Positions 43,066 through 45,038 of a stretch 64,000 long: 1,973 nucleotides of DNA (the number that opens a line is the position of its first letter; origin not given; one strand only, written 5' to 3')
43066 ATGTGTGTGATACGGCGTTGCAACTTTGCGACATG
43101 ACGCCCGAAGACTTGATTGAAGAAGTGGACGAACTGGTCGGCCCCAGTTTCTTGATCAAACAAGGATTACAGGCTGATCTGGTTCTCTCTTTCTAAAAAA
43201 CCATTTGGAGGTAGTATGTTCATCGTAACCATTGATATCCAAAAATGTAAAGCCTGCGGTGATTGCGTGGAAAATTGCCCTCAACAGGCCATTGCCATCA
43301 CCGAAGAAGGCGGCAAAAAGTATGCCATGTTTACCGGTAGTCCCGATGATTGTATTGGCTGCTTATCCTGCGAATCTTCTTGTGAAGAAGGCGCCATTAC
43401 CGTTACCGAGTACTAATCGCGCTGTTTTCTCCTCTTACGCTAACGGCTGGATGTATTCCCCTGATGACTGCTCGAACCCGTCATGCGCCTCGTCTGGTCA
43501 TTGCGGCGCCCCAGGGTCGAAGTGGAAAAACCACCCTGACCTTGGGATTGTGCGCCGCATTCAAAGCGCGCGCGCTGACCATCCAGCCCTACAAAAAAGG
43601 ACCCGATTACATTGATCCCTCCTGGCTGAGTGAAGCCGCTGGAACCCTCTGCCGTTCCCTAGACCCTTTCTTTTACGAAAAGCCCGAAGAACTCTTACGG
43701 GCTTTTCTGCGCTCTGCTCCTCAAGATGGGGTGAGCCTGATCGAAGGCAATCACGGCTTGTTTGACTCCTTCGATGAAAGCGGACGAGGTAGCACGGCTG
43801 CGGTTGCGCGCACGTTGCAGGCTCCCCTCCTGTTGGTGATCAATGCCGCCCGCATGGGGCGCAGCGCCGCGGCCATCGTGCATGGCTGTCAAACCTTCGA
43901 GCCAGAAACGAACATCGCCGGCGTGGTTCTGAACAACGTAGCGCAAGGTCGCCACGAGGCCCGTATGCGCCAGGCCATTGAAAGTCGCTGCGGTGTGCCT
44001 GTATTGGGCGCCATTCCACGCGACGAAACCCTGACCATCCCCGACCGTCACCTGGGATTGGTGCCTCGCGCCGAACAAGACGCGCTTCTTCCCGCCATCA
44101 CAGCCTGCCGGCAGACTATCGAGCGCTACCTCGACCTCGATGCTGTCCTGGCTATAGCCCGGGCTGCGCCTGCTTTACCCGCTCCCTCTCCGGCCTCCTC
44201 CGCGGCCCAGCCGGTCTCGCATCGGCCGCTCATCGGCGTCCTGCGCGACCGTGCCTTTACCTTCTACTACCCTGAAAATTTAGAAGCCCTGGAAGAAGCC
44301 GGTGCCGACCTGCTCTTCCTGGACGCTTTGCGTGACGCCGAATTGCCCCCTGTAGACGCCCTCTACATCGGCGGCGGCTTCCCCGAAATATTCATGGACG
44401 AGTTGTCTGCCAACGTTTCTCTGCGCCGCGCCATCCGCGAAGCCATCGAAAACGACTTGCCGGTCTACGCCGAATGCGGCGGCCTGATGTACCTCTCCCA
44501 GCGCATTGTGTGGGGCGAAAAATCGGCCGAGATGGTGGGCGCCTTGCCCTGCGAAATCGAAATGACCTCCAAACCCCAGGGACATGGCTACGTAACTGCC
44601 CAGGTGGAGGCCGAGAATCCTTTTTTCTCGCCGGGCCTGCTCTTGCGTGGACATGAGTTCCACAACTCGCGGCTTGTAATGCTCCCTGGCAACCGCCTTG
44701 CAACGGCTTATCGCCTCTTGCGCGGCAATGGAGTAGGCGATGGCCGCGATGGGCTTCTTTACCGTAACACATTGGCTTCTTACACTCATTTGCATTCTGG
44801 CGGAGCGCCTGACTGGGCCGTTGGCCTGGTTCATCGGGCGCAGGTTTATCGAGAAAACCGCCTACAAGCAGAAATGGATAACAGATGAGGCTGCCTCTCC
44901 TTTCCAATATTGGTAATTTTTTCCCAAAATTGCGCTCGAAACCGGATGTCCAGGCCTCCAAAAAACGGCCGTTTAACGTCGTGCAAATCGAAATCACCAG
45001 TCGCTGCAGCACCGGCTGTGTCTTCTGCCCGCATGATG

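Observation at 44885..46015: Radical SAM/SPASM enzyme translationally coupled (ATGA) to dsrN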

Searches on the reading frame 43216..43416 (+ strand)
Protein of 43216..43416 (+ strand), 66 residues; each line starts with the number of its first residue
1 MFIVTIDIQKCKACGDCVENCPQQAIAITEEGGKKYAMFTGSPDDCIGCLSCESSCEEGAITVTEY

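Call 6: search_protein_families(library=pfam, proteins=[window:43216-43416:+], max_evalue=0.01)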
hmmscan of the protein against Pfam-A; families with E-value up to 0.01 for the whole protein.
window:43216-43416:+ (66 aa): 13 families
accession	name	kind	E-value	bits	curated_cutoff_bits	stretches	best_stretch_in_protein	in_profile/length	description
PF12838.12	Fer4_7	-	6.8e-13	49.3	27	2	10-60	1-52/52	4Fe-4S dicluster domain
PF00037.32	Fer4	-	2.3e-11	43.4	21.1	2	4-26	1-23/24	4Fe-4S binding domain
PF12837.12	Fer4_6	-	6.3e-11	42.1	25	2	3-26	1-24/24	4Fe-4S binding domain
PF12797.12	Fer4_2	-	2.4e-08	33.8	24.5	1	4-22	3-21/22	4Fe-4S binding domain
PF13187.11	Fer4_9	-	2.8e-08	34.1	27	1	10-61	1-52/52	4Fe-4S dicluster domain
PF13237.11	Fer4_10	-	3e-07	30.7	25.5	1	4-56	2-52/53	4Fe-4S dicluster domain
PF14697.11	Fer4_21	-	1.7e-06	28.5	35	1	5-62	2-58/59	4Fe-4S dicluster domain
PF13484.11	Fer4_16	-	2e-05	25.7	30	1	10-29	1-20/66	4Fe-4S double cluster binding domain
PF12800.12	Fer4_4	-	5.1e-05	23.7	24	0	43-58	1-16/17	4Fe-4S binding domain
PF12798.12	Fer4_3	-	0.00054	21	27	0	11-25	1-15/15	4Fe-4S binding domain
PF25160.1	LdpA_Fe-S-bd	-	0.00057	20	27.6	0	8-28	25-45/49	LdpA Fe-S cluster-binding domain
PF13183.11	Fer4_8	-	0.003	18.5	27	0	8-24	51-67/68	4Fe-4S dicluster domain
PF13534.11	Fer4_17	-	0.0053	17.7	22.2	0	10-29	1-18/61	4Fe-4S dicluster domain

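Call 7: search_protein_families(library=ncbifam, proteins=[window:43216-43416:+], max_evalue=0.01)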
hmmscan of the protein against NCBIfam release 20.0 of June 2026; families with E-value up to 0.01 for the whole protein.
window:43216-43416:+ (66 aa): 79 families (the best 25 are shown)
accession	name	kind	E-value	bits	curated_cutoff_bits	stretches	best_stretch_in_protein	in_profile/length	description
NF007205.0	PRK09626.1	equivalog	3e-10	40.1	93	1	4-65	12-75/105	2-oxoglutarate-acceptor oxidoreductase subunit OorD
NF041836.1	rnfB_Methano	equivalog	1.8e-09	37.5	445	2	2-28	238-264/265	Rnf electron transport complex subunit RnfB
NF005505.0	PRK07118.1-4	equivalog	2.8e-09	36.9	378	2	2-28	238-264/265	Fe-S cluster domain-containing protein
TIGR02936.1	fdxN_nitrog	equivalog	3.5e-08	33.5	80.55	1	2-62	14-88/91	ferredoxin III, nif-specific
TIGR01971.1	NuoI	subfamily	4.6e-08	32.7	113.05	1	5-31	77-103/121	NADH-quinone oxidoreductase, chain I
TIGR04395.1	cutC_activ_rSAM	equivalog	5.3e-08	32.5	360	1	4-64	49-106/309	choline TMA-lyase-activating enzyme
NF042909.1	FMH_DH_FwdF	exception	6.6e-08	32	375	1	5-64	253-314/336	tungsten-dependent formylmethanofuran dehydrogenase subunit FwdF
NF043039.1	HgcAB_like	equivalog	6.8e-08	32.5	285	1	4-61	295-349/350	HgcAB-like fusion protein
TIGR02179.1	PorD_KorD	subfamily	9.4e-08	32.1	60.05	1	4-31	50-77/78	2-oxoacid:acceptor oxidoreductase, delta subunit, pyruvate/2-ketoisovalerate family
NF009053.0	PRK12387.1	subfamily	1.7e-07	31.1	204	1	7-64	36-93/180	formate hydrogenlyase complex iron-sulfur subunit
NF040864.1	HgcB_ferredoxin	equivalog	1.8e-07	30.9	99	1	6-64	11-64/93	mercury methylation ferredoxin HgcB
TIGR02700.1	flavo_MJ0208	hypoth_equivalog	3.7e-07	29.6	251.35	1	5-62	144-195/234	dihydromethanopterin reductase (acceptor)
TIGR04270.1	Rama_corrin_act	subfamily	3.9e-07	28.8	500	1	4-64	473-530/534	methylamine methyltransferase corrinoid protein reductive activase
NF042987.1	OGOR_delta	exception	5.1e-07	29.8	125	1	4-63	26-87/89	2-oxoglutarate ferredoxin oxidoreductase subunit delta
TIGR02060.1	aprB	equivalog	1.3e-06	28.3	135.65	1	6-66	5-67/132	adenylyl-sulfate reductase subunit beta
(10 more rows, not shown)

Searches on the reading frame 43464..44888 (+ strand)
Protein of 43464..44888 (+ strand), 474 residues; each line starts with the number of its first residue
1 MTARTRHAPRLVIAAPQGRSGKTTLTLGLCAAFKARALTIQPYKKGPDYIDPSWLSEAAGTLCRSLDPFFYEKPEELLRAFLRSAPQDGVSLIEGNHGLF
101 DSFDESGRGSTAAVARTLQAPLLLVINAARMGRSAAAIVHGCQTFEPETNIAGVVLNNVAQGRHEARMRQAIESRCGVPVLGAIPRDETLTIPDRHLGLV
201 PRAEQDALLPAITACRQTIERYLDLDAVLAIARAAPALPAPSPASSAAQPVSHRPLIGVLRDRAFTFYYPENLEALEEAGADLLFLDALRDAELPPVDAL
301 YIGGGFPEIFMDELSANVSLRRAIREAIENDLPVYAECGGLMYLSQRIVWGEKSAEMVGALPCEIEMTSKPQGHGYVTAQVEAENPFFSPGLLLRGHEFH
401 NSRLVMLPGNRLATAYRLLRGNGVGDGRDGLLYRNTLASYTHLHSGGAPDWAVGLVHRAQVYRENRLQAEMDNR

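Call 6: search_protein_families(library=pfam, proteins=[window:43464-44888:+], max_evalue=0.01)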
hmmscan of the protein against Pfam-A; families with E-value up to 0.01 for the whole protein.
window:43464-44888:+ (474 aa): 4 families
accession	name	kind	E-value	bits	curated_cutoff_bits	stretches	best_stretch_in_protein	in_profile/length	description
PF07685.20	GATase_3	-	2.9e-38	131.9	27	1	257-445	2-191/196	CobB/CobQ-like glutamine amidotransferase domain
PF01656.29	CbiA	-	1.1e-19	71.1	25.4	1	11-197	1-123/125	CobQ/CobB/MinD/ParA nucleotide binding domain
PF13500.12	AAA_26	-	1.3e-11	45.2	27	1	10-191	2-195/198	AAA domain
PF01174.25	SNO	-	0.00066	20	27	1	271-349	10-86/188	SNO glutamine amidotransferase family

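Call 7: search_protein_families(library=ncbifam, proteins=[window:43464-44888:+], max_evalue=0.01)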
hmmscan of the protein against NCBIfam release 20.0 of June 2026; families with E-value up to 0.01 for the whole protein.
window:43464-44888:+ (474 aa): 12 families
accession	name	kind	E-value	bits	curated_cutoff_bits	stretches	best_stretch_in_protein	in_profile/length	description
NF033195.1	F430_CfbB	exception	3.3e-134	448.1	560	1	10-455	1-449/451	Ni-sirohydrochlorin a,c-diamide synthase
TIGR00379.1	cobB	subfamily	2.1e-133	445.5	261.4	1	10-459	1-447/449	cobyrinic/hydrogenobyrinic acid a,c-diamide synthase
NF002204.1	PRK01077.1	equivalog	1.8e-132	442.2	254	1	9-444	2-419/420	cobyrinic acid a,c-diamide synthase CobB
NF053748.1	bifunc_CobBC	exception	1.4e-112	377.5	950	1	9-467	2-451/797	bifunctional hydrogenobyrinic acid a,c-diamide synthase/histidinol phosphate aminotransferase CobBC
NF010471.0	PRK13896.1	equivalog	1.8e-74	251.3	693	1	11-446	4-422/433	cobyrinic acid a,c-diamide synthase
NF001989.1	PRK00784.1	equivalog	7.8e-08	31.4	273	0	11-44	3-36/480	cobyric acid synthase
TIGR00313.1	cobQ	equivalog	3.4e-06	26.1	309.9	1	113-194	148-230/477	cobyric acid synthase CobQ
TIGR03800.1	PLP_synth_Pdx2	equivalog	2.3e-05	24.4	105.55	1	270-366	12-103/184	pyridoxal 5'-phosphate synthase glutaminase subunit PdxT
NF045636.1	isoglutsynth_GatD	equivalog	0.00054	19.4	400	1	319-442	89-207/258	lipid II isoglutaminyl synthase subunit GatD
NF004921.0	PRK06278.1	equivalog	0.0016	17.4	354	1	7-170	238-405/482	cobyrinic acid a,c-diamide synthase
TIGR01969.1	minD_arch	subfamily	0.0043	16.3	201.75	0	137-190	148-200/251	cell division ATPase MinD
NF052463.1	L2IsogltmlsynGatDStaph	equivalog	0.0061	16.4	450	0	293-442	47-187/237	lipid II isoglutaminyl synthase subunit GatD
